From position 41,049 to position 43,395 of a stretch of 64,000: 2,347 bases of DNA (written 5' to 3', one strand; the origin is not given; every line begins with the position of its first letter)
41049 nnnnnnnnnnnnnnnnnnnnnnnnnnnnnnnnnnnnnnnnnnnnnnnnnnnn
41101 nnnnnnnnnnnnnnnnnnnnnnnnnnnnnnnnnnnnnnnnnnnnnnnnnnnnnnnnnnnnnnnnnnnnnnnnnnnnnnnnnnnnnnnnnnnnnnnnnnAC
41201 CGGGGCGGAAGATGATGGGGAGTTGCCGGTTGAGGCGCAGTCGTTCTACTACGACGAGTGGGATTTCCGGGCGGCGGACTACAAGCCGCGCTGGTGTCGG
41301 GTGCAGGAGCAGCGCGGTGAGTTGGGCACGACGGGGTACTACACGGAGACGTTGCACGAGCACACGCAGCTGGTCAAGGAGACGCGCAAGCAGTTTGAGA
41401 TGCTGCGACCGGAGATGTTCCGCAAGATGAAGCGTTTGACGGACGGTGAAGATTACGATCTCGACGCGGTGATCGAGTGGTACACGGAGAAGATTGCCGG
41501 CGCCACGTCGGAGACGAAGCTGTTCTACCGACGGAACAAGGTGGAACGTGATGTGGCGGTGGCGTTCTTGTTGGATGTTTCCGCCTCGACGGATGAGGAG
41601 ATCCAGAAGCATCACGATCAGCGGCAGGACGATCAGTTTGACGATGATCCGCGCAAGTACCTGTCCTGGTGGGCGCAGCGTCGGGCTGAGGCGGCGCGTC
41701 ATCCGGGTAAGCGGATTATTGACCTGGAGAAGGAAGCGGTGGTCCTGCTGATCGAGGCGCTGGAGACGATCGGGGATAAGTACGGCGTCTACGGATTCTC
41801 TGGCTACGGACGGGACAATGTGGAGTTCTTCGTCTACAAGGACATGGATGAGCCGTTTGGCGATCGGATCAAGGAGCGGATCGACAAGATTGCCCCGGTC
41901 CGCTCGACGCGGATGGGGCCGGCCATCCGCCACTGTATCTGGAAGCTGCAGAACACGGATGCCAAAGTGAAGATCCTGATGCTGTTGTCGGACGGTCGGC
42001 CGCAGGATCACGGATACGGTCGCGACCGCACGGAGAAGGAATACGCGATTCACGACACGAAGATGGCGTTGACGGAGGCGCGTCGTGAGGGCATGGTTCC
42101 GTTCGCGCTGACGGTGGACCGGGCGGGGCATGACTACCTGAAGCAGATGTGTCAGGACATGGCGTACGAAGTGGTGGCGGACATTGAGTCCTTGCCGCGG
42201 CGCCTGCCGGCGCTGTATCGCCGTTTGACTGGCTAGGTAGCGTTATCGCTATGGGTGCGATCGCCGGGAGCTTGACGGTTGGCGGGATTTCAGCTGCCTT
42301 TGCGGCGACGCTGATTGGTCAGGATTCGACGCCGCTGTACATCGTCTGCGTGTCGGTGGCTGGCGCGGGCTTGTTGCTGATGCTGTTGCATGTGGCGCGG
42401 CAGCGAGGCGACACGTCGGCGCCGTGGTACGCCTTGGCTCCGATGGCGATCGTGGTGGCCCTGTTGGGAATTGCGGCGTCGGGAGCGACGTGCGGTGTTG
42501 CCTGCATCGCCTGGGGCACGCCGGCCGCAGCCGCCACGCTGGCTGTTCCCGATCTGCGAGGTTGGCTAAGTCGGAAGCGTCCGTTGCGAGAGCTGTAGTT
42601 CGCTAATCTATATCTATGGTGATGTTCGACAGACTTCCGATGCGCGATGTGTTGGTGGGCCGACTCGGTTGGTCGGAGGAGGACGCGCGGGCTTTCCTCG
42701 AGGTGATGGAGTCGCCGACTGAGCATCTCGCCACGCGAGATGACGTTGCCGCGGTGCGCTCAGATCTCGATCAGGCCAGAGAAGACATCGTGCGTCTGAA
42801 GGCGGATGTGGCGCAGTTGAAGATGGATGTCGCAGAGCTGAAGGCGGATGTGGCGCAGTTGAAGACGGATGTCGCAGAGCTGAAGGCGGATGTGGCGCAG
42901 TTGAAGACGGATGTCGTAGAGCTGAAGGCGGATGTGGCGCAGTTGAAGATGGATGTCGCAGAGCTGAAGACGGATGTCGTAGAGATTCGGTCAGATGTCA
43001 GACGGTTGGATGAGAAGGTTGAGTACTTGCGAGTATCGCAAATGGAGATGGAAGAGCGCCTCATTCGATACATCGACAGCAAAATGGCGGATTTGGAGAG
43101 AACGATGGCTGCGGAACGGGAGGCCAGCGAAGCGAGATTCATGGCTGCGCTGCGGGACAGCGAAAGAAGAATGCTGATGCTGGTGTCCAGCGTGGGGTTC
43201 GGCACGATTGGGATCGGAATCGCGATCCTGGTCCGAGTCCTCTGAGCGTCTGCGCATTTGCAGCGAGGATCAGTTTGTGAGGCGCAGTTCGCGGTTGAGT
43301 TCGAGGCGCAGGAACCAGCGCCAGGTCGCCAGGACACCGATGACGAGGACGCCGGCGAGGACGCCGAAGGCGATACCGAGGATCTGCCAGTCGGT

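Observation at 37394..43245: CbbQ/NorQ-type MoxR ATPase - metallophosphoesterase - giant CbbO/NorD-like VWA protein cassette with no obvious client enzyme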

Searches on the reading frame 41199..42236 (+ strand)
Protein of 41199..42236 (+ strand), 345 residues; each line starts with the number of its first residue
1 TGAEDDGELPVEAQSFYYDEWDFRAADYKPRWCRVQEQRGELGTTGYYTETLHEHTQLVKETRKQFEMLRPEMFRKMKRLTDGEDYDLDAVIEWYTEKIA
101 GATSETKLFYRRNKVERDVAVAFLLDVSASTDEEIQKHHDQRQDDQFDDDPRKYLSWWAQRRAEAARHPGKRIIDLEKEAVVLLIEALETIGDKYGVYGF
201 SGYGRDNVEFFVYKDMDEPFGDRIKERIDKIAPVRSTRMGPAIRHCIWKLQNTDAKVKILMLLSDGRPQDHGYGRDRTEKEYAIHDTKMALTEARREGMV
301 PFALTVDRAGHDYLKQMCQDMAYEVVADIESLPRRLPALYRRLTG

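Call 76: search_dna_similar(query=window:41199-42236:+, collection=plasmids, mode=protein, max_rows=40, rows=spread)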
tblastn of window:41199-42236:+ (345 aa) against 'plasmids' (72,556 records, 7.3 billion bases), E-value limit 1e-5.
Records with a match: 256; places in all: 274; records where one place covers at least 80% of the query: 235.
Best place of each record, by identity: <60% 256.
By first word of the organism name: Phaeobacter 58; Sinorhizobium 50; Rhizobium 39; Azospirillum 19; Agrobacterium 18; Ensifer 9; Shinella 8; Roseibium 7; Labrenzia 4; Ruegeria 4; and 30 more.
By predicted mobility (MOB-suite, as given by PLSDB): non-mobilizable 182; conjugative 61; mobilizable 13.
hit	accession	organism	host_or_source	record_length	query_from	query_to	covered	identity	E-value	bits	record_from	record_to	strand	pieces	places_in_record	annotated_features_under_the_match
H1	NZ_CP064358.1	Miltoncostaea oceani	pure culture,marine sediment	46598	14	331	92%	40.6%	2e-61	219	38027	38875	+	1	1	VWA domain-containing protein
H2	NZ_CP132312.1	Shinella zoogloeoides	Homo sapiens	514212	6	329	94%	32.7%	7e-42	162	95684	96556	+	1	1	nitric oxide reductase activation protein NorD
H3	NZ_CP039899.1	Agrobacterium tumefaciens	-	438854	6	329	94%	32.7%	6e-40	157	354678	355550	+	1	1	nitric oxide reductase activation protein NorD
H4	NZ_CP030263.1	Ensifer adhaerens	Zea mays,whole organism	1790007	6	329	94%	32.6%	1e-38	153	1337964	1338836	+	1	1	none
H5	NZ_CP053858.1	Agrobacterium pusense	Fusarium oxysporum f. sp. ...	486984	6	329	94%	32.4%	5e-40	157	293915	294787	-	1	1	nitric oxide reductase activation protein NorD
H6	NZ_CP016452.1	Sinorhizobium sp. RAC02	Microbial isolate,Algal phycosphere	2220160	6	329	94%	32.1%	1e-39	156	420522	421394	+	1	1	none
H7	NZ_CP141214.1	Sinorhizobium meliloti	alfalfa,Isolate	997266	6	329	94%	31.8%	7e-34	139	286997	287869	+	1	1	nitric oxide reductase activation protein NorD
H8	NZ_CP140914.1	Sinorhizobium medicae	Medicago lupulina,whole organism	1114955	6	329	94%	31.5%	4e-34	140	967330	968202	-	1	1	record has no annotation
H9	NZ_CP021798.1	Sinorhizobium meliloti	Medicago sativa,Single Cell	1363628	6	329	94%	31.5%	6e-33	136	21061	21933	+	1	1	none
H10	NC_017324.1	Sinorhizobium meliloti BL225C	-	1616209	6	329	94%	31.5%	6e-33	136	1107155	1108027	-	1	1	none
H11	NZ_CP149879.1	Sinorhizobium medicae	Medicago sativa,Cell Culture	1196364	6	329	94%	31.2%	1e-33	139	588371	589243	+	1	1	record has no annotation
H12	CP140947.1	Sinorhizobium meliloti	Medicago lupulina,whole organism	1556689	6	329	94%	31.2%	1e-32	135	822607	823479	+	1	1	nitric oxide reductase activation protein NorD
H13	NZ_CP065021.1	Sinorhizobium meliloti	Medicago sativa subsp. varia (Martyn) ...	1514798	6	329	94%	31.2%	2e-32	135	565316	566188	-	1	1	none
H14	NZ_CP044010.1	Rhizobium sp. BG6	Prosopis cineraria,pure bacterial ...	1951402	11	329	92%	31.3%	2e-33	138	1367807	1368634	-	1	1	none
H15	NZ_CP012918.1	Azospirillum brasilense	Digitaria eriantha,microbe,root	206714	2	325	94%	30.2%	3e-36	146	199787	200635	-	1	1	VWA domain-containing protein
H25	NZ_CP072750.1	Thiothrix fructosivorans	cell culture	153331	20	317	86%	29.8%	1e-29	126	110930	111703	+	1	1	VWA domain-containing protein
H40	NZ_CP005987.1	Acidithiobacillus caldus ATCC 51756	-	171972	170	331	47%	26.5%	2e-9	66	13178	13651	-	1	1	VWA domain-containing protein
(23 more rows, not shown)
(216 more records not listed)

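Call 77: get_annotated_region(hit=H1, flank=9000)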
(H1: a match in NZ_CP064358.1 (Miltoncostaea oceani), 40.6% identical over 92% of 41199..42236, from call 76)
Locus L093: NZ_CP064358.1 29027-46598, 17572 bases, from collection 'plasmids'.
description: Miltoncostaea oceani strain SCSIO 61214 plasmid unnamed2, complete sequence
organism: Miltoncostaea oceani (NCBI taxid 2843216)
taxonomy: Bacteria; Actinomycetota; Thermoleophilia; Miltoncostaeales; Miltoncostaeaceae; Miltoncostaea; Miltoncostaea oceani
host: -; source: pure culture,marine sediment; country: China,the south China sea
typing (MOB-suite, as given by PLSDB): non-mobilizable
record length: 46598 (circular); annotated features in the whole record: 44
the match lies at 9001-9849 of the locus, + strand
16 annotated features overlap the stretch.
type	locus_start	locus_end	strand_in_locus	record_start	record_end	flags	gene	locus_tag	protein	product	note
CDS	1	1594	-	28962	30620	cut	-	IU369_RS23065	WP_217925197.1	AMP-binding protein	-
CDS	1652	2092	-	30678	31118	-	-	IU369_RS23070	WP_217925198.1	OB-fold domain-containing protein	-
CDS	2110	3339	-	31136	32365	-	-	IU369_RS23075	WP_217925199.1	thiolase family protein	-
CDS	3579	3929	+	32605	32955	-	-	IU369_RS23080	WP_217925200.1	hypothetical protein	-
CDS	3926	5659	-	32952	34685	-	ilvB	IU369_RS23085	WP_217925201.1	biosynthetic-type acetolactate synthase large subunit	GO:0009097 - isoleucine biosynthetic process [Evidence IEA]; GO:0009099 - valine biosynthetic process [Evidence IEA]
CDS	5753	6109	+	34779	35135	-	-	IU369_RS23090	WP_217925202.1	hypothetical protein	-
CDS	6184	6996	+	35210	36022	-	-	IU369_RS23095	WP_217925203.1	CbbQ/NirQ/NorQ/GpvN family protein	-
CDS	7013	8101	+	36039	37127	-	-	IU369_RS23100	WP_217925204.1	hypothetical protein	-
CDS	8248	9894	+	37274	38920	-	-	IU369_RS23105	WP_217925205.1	VWA domain-containing protein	-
CDS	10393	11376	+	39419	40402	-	-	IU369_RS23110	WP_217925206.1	replication initiator protein A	-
CDS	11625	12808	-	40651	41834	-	-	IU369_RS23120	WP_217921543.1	IS3 family transposase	-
CDS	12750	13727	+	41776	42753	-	-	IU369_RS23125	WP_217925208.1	IS481 family transposase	-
CDS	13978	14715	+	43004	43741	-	-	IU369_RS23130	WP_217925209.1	ParA family protein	-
CDS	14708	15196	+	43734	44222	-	-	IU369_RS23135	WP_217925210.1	hypothetical protein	-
CDS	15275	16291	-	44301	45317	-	-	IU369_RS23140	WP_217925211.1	acetoacetate decarboxylase family protein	-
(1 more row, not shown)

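Call 78: get_annotated_region(hit=H2, flank=5000)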
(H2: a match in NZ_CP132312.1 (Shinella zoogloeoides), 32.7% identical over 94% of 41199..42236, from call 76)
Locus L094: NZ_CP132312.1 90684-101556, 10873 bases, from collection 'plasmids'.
description: Shinella zoogloeoides strain UPHL-collab-1 plasmid unnamed2, complete sequence
organism: Shinella zoogloeoides (NCBI taxid 352475)
taxonomy: Bacteria; Pseudomonadota; Alphaproteobacteria; Hyphomicrobiales; Rhizobiaceae; Shinella; Shinella zoogloeoides
host: -; source: Homo sapiens; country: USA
typing (MOB-suite, as given by PLSDB): non-mobilizable
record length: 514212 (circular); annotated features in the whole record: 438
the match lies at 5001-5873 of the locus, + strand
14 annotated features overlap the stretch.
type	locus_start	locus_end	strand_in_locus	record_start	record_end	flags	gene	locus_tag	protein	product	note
CDS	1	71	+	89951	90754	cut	-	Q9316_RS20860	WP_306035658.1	alpha/beta hydrolase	-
CDS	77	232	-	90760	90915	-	-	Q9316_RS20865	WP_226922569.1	hypothetical protein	-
CDS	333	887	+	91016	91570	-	-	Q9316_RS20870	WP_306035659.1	cytochrome c oxidase subunit 3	-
CDS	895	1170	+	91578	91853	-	-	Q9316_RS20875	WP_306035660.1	cytochrome C oxidase subunit IV family protein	-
CDS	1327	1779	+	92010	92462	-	-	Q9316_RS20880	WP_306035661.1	cytochrome c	-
CDS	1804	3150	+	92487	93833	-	-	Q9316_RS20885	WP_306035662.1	nitric-oxide reductase large subunit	-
CDS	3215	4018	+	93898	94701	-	-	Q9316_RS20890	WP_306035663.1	CbbQ/NirQ/NorQ/GpvN family protein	-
CDS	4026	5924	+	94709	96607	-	-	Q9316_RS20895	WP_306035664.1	nitric oxide reductase activation protein NorD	-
CDS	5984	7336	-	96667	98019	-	hemN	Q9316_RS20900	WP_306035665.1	oxygen-independent coproporphyrinogen III oxidase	GO:0006779 - porphyrin-containing compound biosynthetic process [Evidence IEA]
CDS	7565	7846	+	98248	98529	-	-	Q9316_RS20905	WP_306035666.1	DUF2249 domain-containing protein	-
CDS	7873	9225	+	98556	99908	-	-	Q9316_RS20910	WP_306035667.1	hypothetical protein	-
CDS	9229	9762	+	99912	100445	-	-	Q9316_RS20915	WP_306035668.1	DUF2249 domain-containing protein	-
CDS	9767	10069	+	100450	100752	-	-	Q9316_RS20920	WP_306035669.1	metal-sulfur cluster assembly factor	-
CDS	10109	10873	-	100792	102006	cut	-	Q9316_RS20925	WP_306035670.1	NnrS family protein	-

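Call 79: get_annotated_region(hit=H25, flank=6000)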
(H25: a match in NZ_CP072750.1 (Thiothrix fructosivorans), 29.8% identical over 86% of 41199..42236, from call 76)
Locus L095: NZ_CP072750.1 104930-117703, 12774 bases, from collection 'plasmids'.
description: Thiothrix fructosivorans strain ATCC 49748 plasmid pTfr153, complete sequence
organism: Thiothrix fructosivorans (NCBI taxid 111770)
taxonomy: Bacteria; Pseudomonadota; Gammaproteobacteria; Thiotrichales; Thiotrichaceae; Thiothrix; Thiothrix fructosivorans
host: -; source: cell culture; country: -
typing (MOB-suite, as given by PLSDB): non-mobilizable
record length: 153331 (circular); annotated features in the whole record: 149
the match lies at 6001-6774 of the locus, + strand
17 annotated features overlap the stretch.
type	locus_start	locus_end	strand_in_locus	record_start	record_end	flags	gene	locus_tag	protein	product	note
CDS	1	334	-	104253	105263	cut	-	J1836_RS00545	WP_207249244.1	peptidase U32 family protein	-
CDS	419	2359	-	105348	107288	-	-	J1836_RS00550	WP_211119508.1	TonB-dependent receptor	-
CDS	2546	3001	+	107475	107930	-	-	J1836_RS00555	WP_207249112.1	DUF2507 domain-containing protein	-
CDS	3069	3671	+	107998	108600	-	-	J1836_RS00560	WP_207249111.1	cytochrome c oxidase subunit 3 family protein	-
CDS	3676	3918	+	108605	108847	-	-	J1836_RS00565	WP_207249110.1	cytochrome C oxidase subunit IV family protein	-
CDS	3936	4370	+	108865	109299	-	-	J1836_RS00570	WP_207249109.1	hemerythrin family protein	-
CDS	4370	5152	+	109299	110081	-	-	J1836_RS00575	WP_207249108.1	CbbQ/NirQ/NorQ/GpvN family protein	-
CDS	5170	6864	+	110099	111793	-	-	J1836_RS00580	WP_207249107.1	VWA domain-containing protein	-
CDS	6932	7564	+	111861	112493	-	-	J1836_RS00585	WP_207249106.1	TetR/AcrR family transcriptional regulator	GO:0006355 - regulation of DNA-templated transcription [Evidence IEA]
CDS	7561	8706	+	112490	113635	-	-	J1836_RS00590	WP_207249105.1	efflux RND transporter periplasmic adaptor subunit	GO:0006810 - transport [Evidence IEA]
CDS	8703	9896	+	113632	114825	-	-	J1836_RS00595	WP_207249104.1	ABC transporter permease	-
CDS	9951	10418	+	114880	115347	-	-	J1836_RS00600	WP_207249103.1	hypothetical protein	-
CDS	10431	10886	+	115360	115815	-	-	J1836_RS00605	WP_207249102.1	hypothetical protein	-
CDS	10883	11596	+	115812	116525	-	-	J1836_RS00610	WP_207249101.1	ABC transporter ATP-binding protein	-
CDS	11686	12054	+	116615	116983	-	-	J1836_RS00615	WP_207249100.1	group 1 truncated hemoglobin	-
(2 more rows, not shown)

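Call 92: get_annotated_region(hit=H40, flank=6000)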
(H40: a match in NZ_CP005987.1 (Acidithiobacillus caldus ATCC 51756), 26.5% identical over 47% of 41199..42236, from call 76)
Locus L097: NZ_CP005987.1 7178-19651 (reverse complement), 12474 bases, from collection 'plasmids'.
description: Acidithiobacillus caldus ATCC 51756 plasmid megap mpAca1.1, complete sequence
organism: Acidithiobacillus caldus ATCC 51756 (NCBI taxid 637389)
taxonomy: Bacteria; Pseudomonadota; Acidithiobacillia; Acidithiobacillales; Acidithiobacillaceae; Acidithiobacillus; Acidithiobacillus caldus; Acidithiobacillus caldus ATCC 51756
host: -; source: -; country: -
typing (MOB-suite, as given by PLSDB): non-mobilizable
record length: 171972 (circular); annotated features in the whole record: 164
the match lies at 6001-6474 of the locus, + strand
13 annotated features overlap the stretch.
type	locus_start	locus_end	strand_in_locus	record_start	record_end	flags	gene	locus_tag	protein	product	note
CDS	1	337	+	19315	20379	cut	-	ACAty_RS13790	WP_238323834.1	outer membrane beta-barrel protein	-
CDS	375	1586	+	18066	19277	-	-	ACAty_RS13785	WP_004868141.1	APC family permease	-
CDS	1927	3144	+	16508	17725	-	-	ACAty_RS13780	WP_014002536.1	ISL3-like element ISAtc2 family transposase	GO:0006313 - DNA transposition [Evidence IEA]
CDS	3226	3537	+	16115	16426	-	-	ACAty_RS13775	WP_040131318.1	DUF190 domain-containing protein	-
CDS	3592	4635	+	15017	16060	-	-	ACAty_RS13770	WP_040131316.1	aliphatic amidase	GO:0006807 - nitrogen compound metabolic process [Evidence IEA]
CDS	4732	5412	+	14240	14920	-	-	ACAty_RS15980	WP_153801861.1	hypothetical protein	-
CDS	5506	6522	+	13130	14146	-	-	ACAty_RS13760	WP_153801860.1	VWA domain-containing protein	-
CDS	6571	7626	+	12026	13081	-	-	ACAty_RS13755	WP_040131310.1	IS5 family transposase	-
CDS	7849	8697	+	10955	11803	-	-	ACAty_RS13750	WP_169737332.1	IS5 family transposase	-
CDS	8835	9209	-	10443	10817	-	-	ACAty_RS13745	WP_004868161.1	hypothetical protein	-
CDS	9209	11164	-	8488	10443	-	gyrB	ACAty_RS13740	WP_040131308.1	DNA topoisomerase (ATP-hydrolyzing) subunit B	GO:0006265 - DNA topological change [Evidence IEA]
CDS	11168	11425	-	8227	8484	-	-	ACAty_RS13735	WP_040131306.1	hypothetical protein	-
CDS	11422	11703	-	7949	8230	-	-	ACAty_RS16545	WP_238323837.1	DNA gyrase C-terminal beta-propeller domain-containing protein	GO:0006265 - DNA topological change [Evidence IEA]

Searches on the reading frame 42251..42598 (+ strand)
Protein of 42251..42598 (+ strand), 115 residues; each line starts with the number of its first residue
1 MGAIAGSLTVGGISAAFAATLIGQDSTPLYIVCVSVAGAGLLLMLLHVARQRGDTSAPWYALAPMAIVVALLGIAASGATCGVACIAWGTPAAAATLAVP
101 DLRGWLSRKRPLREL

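Call 8: search_protein_families(library=pfam, proteins=[window:42251-42598:+], max_evalue=0.01)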
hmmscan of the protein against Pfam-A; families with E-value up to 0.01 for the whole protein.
window:42251-42598:+ (115 aa): 0 families

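Call 9: search_protein_families(library=ncbifam, proteins=[window:42251-42598:+], max_evalue=0.01)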
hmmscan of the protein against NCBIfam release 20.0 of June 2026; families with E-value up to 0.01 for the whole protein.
window:42251-42598:+ (115 aa): 0 families

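Call 10: search_protein_families(library=padloc, proteins=[window:42251-42598:+], max_evalue=0.01)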
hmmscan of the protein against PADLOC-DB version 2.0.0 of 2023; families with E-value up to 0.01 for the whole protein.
window:42251-42598:+ (115 aa): 0 families

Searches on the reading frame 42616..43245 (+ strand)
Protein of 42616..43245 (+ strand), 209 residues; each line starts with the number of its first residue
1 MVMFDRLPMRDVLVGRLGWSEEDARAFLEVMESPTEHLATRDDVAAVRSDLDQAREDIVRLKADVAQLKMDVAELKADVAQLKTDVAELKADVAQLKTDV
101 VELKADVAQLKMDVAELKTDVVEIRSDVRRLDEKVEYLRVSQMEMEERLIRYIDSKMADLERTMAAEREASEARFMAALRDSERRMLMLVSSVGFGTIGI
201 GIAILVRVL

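Call 8: search_protein_families(library=pfam, proteins=[window:42616-43245:+], max_evalue=0.01)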
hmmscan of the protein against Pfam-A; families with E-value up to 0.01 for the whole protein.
window:42616-43245:+ (209 aa): 58 families (the best 25 are shown)
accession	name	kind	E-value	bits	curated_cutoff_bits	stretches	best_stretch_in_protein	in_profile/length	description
PF06005.17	ZapB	-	4.5e-08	33.9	31.5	1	64-99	19-54/71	Cell division protein ZapB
PF11559.13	ADIP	-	1.9e-07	31.7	34.3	1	43-113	60-130/151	Afadin- and alpha -actinin-Binding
PF10186.14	ATG14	-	3.7e-07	30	33.2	1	41-169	25-154/347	Vacuolar sorting 38 and autophagy-related subunit 14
PF04977.20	DivIC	-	1.6e-06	28.2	28.9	0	85-111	18-44/80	Septum formation initiator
PF07889.17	DUF1664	-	3.4e-06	27.5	34.6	1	83-142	58-117/124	Protein of unknown function (DUF1664)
PF09730.14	BicD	-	4.9e-06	25.5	27.9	1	43-171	42-172/718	Microtubule-associated protein Bicaudal-D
PF10805.13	DUF2730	-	1.2e-05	25.7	24.9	1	76-138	32-96/102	Protein of unknown function (DUF2730)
PF00170.26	bZIP_1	-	1.5e-05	25.5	27.6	0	60-99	23-62/64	bZIP transcription factor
PF04728.18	LPP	-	1.7e-05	25.5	29.1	2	65-97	2-34/53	Lipoprotein leucine-zipper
PF15908.10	HMMR_C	-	1.9e-05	25.4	28.6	0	55-97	87-129/157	Hyaluronan mediated motility receptor C-terminal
PF06810.17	Phage_scaffold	-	2.9e-05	24.5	35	1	18-97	10-94/170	Phage capsid assembly scaffolding protein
PF14662.11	KASH_CCD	-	8.9e-05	23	43.3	1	47-136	100-189/191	Coiled-coil region of CCDC155 or KASH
PF06818.20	Fez1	-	0.00012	23.1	34.4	1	48-174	23-155/199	Fez1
PF04012.17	PspA_IM30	-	0.00012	22.2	33.9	0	80-186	94-204/220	PspA/IM30 family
PF10473.14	CENP-F_leu_zip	-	0.00019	21.9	34.5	1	60-150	21-111/140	Leucine-rich repeats of kinetochore protein Cenp-F/LEK1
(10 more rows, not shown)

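Call 9: search_protein_families(library=ncbifam, proteins=[window:42616-43245:+], max_evalue=0.01)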
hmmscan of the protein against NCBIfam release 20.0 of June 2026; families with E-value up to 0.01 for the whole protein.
window:42616-43245:+ (209 aa): 34 families (the best 25 are shown)
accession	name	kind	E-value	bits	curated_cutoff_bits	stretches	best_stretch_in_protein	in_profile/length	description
TIGR04523.1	Mplasa_alph_rch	subfamily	4.9e-09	34.7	270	1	44-165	484-606/745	helix-rich protein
TIGR02168.1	SMC_prok_B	equivalog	3.7e-08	31.6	567.35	1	40-172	726-857/1181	chromosome segregation protein SMC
TIGR04211.1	SH3_and_anchor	equivalog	6.6e-08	32.4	65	1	39-135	63-162/198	TIGR04211 family SH3 domain-containing protein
NF052320.1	Cbp1_fam_LP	subfamily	1.2e-07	31.5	90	1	39-135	85-181/286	Cbp1 family collagen-binding glycoprotein adhesin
NF045487.1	ASRP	equivalog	3.3e-07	29.3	300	1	42-169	327-450/593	archaea-specific SMC-related protein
TIGR02169.1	SMC_prok_A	equivalog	4e-07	28.1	729.4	1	40-168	286-413/1165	chromosome segregation protein SMC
NF011925.1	PRK15396.1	subfamily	5.4e-07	29.7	108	2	91-135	25-69/78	major outer membrane lipoprotein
TIGR04320.1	Surf_Exclu_PgrA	domain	2.2e-06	27.2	70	1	42-120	256-337/360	SEC10/PgrA surface exclusion domain-containing protein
NF002572.0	PRK02224.1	equivalog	2.3e-05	22.9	1087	1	35-172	244-380/888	DNA double-strand break repair ATPase Rad50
NF038218.1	IcmG_DotF_IVB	equivalog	5e-05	23.1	200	1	61-139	115-193/266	type IVB secretion system protein IcmG/DotF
NF003034.1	PRK03918.1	equivalog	8e-05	20.8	700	1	41-165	223-345/878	DNA double-strand break repair ATPase Rad50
NF040788.1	S-lay_SlaB_Mtsph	equivalog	9.3e-05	21.5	700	1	63-136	308-381/416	S-layer protein SlaB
NF006543.0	PRK09039.1-2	equivalog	0.00012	22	305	1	43-147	62-172/350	peptidoglycan -binding protein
NF033930.1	pneumo_PspA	exception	0.00014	20.7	850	1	39-163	147-269/659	pneumococcal surface protein A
NF049847.1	FtsL_COG5462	equivalog_domain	0.00015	21.4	50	0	75-110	21-56/85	cell division protein FtsL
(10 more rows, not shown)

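Call 10: search_protein_families(library=padloc, proteins=[window:42616-43245:+], max_evalue=0.01)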
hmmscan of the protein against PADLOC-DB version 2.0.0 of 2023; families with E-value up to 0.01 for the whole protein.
window:42616-43245:+ (209 aa): 48 families (the best 25 are shown)
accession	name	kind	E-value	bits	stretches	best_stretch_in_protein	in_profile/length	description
PDLC00580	JetC3|JetC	-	1.9e-07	27.7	1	39-165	302-428/1068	DUF3584 domain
PDLC02709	PbeC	-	6.4e-06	23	1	25-154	365-485/661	PbeC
PDLC00581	JetC3|JetC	-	6.4e-06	22.2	1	29-181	801-951/1473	DUF3584 domain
PDLC03860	LmuB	-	3.1e-05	20.7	1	60-157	182-280/565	-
PDLC02722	PbeC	-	3.9e-05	20.5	1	40-166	362-491/643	PbeC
PDLC00519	JetC1|JetC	-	3.9e-05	20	1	36-149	661-776/1097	DUF3584 domain; MukB-like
PDLC00582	JetC3|JetC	-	4.2e-05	19.5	1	40-165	810-936/1472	DUF3584 domain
PDLC00512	JetC1|JetC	-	4.5e-05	19.7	1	48-174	249-372/1123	DUF3584 domain; MukB-like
PDLC00514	JetC1|JetC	-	4.7e-05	19.4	1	45-175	289-431/1117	DUF3584 domain; MukB-like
PDLC00006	DruC1|DruC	-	5.3e-05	19.9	1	44-173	198-332/626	Unknown function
PDLC00551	JetC2|JetC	-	7.5e-05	18.7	1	40-169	872-999/1365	DUF3584 domain; MukB-like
PDLC00503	JetC1|JetC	-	0.00015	18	1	44-163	653-812/1146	DUF3584 domain; MukB-like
PDLC00507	JetC1|JetC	-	0.00018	17.9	1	35-166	696-851/1215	DUF3584 domain; MukB-like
PDLC02723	PbeC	-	0.00021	17.9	1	32-140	368-473/618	PbeC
PDLC00517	JetC1|JetC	-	0.00024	17.5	1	43-178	689-825/1119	DUF3584 domain; MukB-like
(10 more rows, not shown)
